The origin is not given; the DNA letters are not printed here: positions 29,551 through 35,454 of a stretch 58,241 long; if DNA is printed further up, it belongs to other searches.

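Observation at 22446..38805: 16-kb super-locus joining cytoplasmic PI/PIM synthesis to extracytoplasmic GT-C elongation: a possible lipomannan-like lipoglycan or coupled O-mannosylation system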

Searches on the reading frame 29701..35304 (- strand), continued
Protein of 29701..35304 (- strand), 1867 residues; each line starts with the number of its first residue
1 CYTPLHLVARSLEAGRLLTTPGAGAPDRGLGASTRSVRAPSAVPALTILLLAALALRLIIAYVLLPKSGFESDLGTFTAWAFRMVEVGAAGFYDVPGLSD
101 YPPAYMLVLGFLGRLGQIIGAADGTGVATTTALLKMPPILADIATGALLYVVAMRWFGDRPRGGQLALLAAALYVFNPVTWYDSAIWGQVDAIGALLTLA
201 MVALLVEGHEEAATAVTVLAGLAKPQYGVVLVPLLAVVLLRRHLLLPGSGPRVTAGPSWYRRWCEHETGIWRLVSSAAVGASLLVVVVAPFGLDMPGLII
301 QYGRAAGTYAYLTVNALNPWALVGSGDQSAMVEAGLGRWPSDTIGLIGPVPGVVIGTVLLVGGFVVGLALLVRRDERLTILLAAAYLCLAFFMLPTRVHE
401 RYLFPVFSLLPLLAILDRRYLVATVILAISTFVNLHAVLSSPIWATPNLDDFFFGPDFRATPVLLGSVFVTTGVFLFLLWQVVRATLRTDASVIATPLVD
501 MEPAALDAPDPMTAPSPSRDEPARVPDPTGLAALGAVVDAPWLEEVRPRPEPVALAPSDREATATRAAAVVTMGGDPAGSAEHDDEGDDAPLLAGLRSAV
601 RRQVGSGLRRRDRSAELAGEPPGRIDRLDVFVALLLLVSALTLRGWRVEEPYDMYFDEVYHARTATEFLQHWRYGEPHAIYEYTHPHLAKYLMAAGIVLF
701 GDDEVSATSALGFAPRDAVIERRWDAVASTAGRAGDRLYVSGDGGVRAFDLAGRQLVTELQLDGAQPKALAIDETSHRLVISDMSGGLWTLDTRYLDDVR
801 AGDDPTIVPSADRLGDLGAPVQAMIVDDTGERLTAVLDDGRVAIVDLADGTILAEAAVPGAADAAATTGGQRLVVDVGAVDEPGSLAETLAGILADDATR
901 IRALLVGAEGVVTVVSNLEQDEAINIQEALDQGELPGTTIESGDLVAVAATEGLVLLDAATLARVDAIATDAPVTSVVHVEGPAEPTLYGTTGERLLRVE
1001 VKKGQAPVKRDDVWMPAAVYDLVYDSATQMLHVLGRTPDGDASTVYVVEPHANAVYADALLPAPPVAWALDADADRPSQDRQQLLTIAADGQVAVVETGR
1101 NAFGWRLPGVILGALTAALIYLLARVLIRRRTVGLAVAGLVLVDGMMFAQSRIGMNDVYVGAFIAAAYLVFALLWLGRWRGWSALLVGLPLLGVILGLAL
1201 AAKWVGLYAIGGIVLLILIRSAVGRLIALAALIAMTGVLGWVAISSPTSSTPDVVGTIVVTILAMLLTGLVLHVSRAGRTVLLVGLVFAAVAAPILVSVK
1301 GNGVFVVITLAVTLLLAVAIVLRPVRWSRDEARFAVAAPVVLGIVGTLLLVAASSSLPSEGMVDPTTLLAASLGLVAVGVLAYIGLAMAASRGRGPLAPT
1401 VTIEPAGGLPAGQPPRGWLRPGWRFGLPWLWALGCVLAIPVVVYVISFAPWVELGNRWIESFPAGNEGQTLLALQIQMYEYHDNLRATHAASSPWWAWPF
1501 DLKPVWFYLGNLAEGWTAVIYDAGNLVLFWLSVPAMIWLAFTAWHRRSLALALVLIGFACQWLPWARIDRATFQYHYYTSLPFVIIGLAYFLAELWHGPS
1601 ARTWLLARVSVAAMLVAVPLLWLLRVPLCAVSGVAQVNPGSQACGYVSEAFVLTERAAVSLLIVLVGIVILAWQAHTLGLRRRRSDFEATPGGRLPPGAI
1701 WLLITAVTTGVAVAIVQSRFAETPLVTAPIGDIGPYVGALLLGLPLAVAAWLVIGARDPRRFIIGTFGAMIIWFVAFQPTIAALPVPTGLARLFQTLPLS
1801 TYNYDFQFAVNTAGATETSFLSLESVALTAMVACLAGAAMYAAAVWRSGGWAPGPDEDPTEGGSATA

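Call 20: find_encoding_contigs(protein=P0102, flank=10000, max_places=1)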
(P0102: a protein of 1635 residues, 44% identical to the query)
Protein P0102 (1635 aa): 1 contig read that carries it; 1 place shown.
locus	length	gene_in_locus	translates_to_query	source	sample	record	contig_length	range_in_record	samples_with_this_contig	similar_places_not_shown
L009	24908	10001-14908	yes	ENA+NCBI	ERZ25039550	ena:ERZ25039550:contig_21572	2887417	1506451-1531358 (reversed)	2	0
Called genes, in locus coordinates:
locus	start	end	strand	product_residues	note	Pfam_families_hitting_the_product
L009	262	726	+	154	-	PF00712:DNA_pol3_beta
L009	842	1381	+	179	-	PF02767:DNA_pol3_beta_2, PF02768:DNA_pol3_beta_3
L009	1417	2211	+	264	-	PF02463:SMC_N, PF13175:AAA_15 (weak), PF13476:AAA_23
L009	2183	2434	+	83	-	-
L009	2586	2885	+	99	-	PF05258:DciA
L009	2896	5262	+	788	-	-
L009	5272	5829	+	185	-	PF02577:BFN_dom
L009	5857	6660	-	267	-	PF00535:Glycos_transf_2, PF13641:Glyco_tranf_2_3 (weak)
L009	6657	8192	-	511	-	PF11028:TMEM260_N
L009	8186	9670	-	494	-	-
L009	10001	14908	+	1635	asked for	PF02366:PMT, PF13231:PMT_2, PF16192:PMT_4TMC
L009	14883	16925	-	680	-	PF02811:PHP (weak), PF13263:PHP_C, PF13439:Glyco_transf_4, PF13579:Glyco_trans_4_4, PF20706:GT4-conflict, PF00534:Glycos_transf_1, PF13692:Glyco_trans_1_4, PF13524:Glyco_trans_1_2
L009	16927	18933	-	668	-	PF03279:Lip_A_acyltrans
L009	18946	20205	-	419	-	PF01658:Inos-1-P_synth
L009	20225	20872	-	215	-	PF01066:CDP-OH_P_transf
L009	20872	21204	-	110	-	PF12840:HTH_20, PF25212:HVO_A0114 (weak), PF01022:HTH_5, PF12802:MarR_2 (weak), PF13412:HTH_24 (weak)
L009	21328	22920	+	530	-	PF00083:Sugar_tr, PF07690:MFS_1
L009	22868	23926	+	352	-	PF01544:CorA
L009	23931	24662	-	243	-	PF04203:Sortase (weak)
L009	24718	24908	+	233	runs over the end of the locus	PF00578:AhpC-TSA, PF08534:Redoxin, PF00085:Thioredoxin (weak)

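Call 21: find_encoding_contigs(protein=P0115, flank=10000, max_places=1)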
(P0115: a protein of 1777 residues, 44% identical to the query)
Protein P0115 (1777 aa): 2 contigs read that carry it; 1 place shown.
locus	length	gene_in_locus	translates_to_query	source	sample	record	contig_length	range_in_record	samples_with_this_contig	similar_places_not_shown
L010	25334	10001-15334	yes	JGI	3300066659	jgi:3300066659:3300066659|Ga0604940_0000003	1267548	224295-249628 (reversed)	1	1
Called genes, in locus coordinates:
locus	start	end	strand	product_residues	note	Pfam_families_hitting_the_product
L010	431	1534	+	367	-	PF00712:DNA_pol3_beta, PF02767:DNA_pol3_beta_2, PF02768:DNA_pol3_beta_3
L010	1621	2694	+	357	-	PF02463:SMC_N, PF13304:AAA_21 (faint)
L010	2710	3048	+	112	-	PF05258:DciA (weak)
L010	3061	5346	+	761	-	-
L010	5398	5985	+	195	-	-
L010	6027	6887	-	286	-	PF13641:Glyco_tranf_2_3 (weak), PF00535:Glycos_transf_2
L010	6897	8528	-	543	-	PF11028:TMEM260_N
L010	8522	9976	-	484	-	-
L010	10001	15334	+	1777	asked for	PF02366:PMT, PF16192:PMT_4TMC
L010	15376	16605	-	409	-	PF13439:Glyco_transf_4, PF13579:Glyco_trans_4_4, PF20706:GT4-conflict, PF00534:Glycos_transf_1, PF13692:Glyco_trans_1_4, PF13524:Glyco_trans_1_2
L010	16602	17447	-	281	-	PF02811:PHP, PF13263:PHP_C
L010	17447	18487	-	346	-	PF03279:Lip_A_acyltrans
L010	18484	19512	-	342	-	PF03279:Lip_A_acyltrans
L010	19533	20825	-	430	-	PF01658:Inos-1-P_synth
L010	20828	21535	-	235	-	PF01066:CDP-OH_P_transf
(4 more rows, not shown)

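Call 24: search_solved_structures(query=window:29701-35253:-, max_evalue=0.1)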
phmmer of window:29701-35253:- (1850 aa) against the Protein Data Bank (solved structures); distinct sequences matched with E-value up to 0.1: 0.
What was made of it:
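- Tried and rejected: Sequence search of the giant protein against the PDB found nothing (call 24).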

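Call 27: find_related_loci(query=A1, collection=genome_contigs, flank=10000)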
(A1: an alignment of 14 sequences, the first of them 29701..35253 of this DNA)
Query A1 (1850 aa) in genome_contigs; peptide patterns used: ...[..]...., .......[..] (x = any residue, [..] = any of these).
599 stretches matched a pattern (row limit reached: there are more); 494 encode a relative of the query (tblastn E <= 1e-3); the best 80 are kept; 80 distinct loci.
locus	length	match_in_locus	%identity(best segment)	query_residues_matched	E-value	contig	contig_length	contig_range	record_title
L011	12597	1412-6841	60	1-1830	0e+0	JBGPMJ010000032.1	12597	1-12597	MAG: Candidatus Limnocylindria bacterium isolate OBJ_0618_7090110_240 k141_689622_length_12597_cov_177.0000, whole genom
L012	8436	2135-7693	55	1-1830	0e+0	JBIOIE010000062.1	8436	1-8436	MAG: Candidatus Limnocylindrales bacterium isolate GcL4-5 k141_1308891_length_8436_cov_34.1415, whole genome shotgun seq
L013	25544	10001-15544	69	1-1847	0e+0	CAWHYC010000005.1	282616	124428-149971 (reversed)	MAG: uncultured Chloroflexia bacterium isolate MFD02242.bin.2.300 genome assembly, contig: contig_3439, whole genome sho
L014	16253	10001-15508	72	1-1833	0e+0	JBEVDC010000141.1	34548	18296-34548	MAG: Candidatus Limnocylindrales bacterium isolate T2R1BO.metabat2.117 T2R1BO.metabat2.117_k133_20543557, whole genome s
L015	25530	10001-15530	67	1-1833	0e+0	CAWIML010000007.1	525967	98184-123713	MAG: uncultured Chloroflexia bacterium isolate MFD05176.bin.2.263 genome assembly, contig: contig_51997, whole genome sh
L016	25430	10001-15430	60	1-1830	0e+0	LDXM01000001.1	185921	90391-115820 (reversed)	MAG: Chloroflexi bacterium CSP1-4 XU10_C0001, whole genome shotgun sequence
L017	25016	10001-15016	46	4-1841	0e+0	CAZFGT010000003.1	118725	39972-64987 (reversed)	MAG TPA_asm: uncultured Anaerolineaceae bacterium isolate binchicken_co54_373 genome assembly, contig: NODE_167_length_1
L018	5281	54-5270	45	4-1830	0e+0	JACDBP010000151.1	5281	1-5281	MAG: Chloroflexota bacterium isolate MGR_bin285 SD2897-2912_k127_8940300, whole genome shotgun sequence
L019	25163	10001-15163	44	14-1833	0e+0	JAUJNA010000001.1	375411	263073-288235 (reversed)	MAG: Chloroflexota bacterium isolate YX2bin14 opera_contig_53, whole genome shotgun sequence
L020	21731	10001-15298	48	1-1830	0e+0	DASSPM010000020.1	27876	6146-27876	MAG TPA_asm: Candidatus Limnocylindrales bacterium isolate SMAG_U1278 k141_1490930, whole genome shotgun sequence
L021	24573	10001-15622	42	3-1830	0e+0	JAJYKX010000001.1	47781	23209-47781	MAG: Chloroflexi bacterium isolate DBS2-1.bin55 NODE_1205_length_47781_cov_7.770219, whole genome shotgun sequence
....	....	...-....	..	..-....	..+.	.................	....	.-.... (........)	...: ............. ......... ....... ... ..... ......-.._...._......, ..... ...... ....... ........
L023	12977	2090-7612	43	1-1844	0e+0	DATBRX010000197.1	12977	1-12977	MAG TPA_asm: Candidatus Limnocylindrales bacterium isolate SMAG_U4140 k141_3541672, whole genome shotgun sequence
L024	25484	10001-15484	43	3-1829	0e+0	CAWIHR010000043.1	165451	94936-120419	MAG: uncultured Chloroflexia bacterium isolate MFD03726.bin.2.159 genome assembly, contig: contig_20018, whole genome sh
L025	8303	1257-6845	41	3-1830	0e+0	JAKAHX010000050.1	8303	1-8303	MAG: Chloroflexi bacterium isolate WY3.bin147 NODE_16546_length_8303_cov_5.670988, whole genome shotgun sequence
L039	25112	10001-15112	42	1-1794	0e+0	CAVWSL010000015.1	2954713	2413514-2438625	MAG: uncultured Chloroflexia bacterium isolate MFD05442.bin.2.58 genome assembly, contig: contig_5027, whole genome shot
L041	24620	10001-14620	43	1-1640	0e+0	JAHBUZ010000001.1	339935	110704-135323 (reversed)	MAG: Chloroflexi bacterium isolate ACE_CHL4 CHL4_1, whole genome shotgun sequence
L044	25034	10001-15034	41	45-1815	0e+0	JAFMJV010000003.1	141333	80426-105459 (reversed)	MAG: Chloroflexota bacterium isolate DEBay_Sum019D_L_G_81 NODE_27_length_141333_cov_24.754335, whole genome shotgun sequ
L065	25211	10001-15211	39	1-1803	0e+0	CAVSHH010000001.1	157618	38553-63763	MAG: uncultured Chloroflexia bacterium isolate MFD05684.bin.1.417 genome assembly, contig: contig_110560, whole genome s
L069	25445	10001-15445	38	1-1830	0e+0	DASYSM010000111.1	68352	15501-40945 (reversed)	MAG TPA_asm: Candidatus Limnocylindrales bacterium isolate SMAG_U4538 k141_684542, whole genome shotgun sequence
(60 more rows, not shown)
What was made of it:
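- Tried and rejected: The single genome scan had the same limit: its best 80 loci are all one class (call 27).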

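Call 61: search_protein_families(library=pfam, proteins=[L039:15263-17071:-, L039:17078-17998:+, L041:15262-15867:-, L041:16686-17573:-, L041:20478-21749:-, L065:15633-16847:+, L008:6953-8482:-, L008:8503-9972:-], max_evalue=0.001)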
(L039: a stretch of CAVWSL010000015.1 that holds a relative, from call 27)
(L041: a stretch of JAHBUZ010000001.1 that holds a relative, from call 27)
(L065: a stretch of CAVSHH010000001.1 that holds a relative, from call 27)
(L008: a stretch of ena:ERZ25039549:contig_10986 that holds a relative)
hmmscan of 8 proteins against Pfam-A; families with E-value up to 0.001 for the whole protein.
L039:15263-17071:- (602 aa): 0 families

L039:17078-17998:+ (306 aa): 5 families
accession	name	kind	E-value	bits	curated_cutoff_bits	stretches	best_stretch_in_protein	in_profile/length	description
PF00106.31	adh_short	-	6.3e-49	166.5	26.6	1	36-214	1-185/195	short chain dehydrogenase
PF13561.12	adh_short_C2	-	6.6e-38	131.1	27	1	42-216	1-181/236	Enoyl-(Acyl carrier protein) reductase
PF08659.16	KR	-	7.2e-08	33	22.6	1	38-193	3-164/180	KR domain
PF13460.12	NAD_binding_10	-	9.3e-08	32.6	27.2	1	42-246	1-180/184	NAD(P)H-binding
PF01370.27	Epimerase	-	1.2e-06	28.5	20.9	1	38-175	1-123/240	NAD dependent epimerase/dehydratase family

L041:15262-15867:- (201 aa): 5 families
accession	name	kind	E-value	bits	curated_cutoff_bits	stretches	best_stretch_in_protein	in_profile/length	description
PF00583.31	Acetyltransf_1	-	3e-16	60.2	20.7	1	55-164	17-116/116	Acetyltransferase (GNAT) family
PF13673.13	Acetyltransf_10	-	2.1e-12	47.6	23.6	1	45-179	6-122/128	Acetyltransferase (GNAT) domain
PF13508.13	Acetyltransf_7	-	9.9e-10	39.1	27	1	72-165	4-83/84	Acetyltransferase (GNAT) domain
PF08445.16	FR47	-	9.6e-07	29.1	22.1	1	101-170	15-82/86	FR47-like protein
PF13302.13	Acetyltransf_3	-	3.2e-06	28.3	25.4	1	16-165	3-138/138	Acetyltransferase (GNAT) domain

L041:16686-17573:- (295 aa): 1 family
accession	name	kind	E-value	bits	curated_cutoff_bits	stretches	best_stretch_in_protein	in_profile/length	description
PF00296.26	Bac_luciferase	-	3.5e-53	181.4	27.9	1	1-239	1-234/314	Luciferase-like monooxygenase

L041:20478-21749:- (423 aa): 1 family
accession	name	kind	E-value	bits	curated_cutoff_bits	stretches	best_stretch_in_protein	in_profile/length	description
PF03279.18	Lip_A_acyltrans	-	3.1e-29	102.5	22.3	1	136-392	40-293/295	Bacterial lipid A biosynthesis acyltransferase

L065:15633-16847:+ (404 aa): 2 families
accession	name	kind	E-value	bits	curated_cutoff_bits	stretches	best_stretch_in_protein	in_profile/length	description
PF01548.23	DEDD_Tnp_IS110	-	3.1e-34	118.4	29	1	8-160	1-155/155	Transposase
PF02371.22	Transposase_20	-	4.9e-16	59.3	21.3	1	269-352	3-86/87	Transposase IS116/IS110/IS902 family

L008:6953-8482:- (509 aa): 1 family
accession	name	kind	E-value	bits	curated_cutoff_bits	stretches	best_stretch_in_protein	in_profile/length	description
PF11028.14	TMEM260-like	-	2.6e-24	86.4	24.2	1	43-199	1-172/179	Protein O-mannosyl-transferase TMEM260-like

L008:8503-9972:- (489 aa): 0 families
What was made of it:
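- Unrelated insertions sit at the junction in some relatives (call 61). The junction tolerates an IS element and unrelated genes (call 61).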
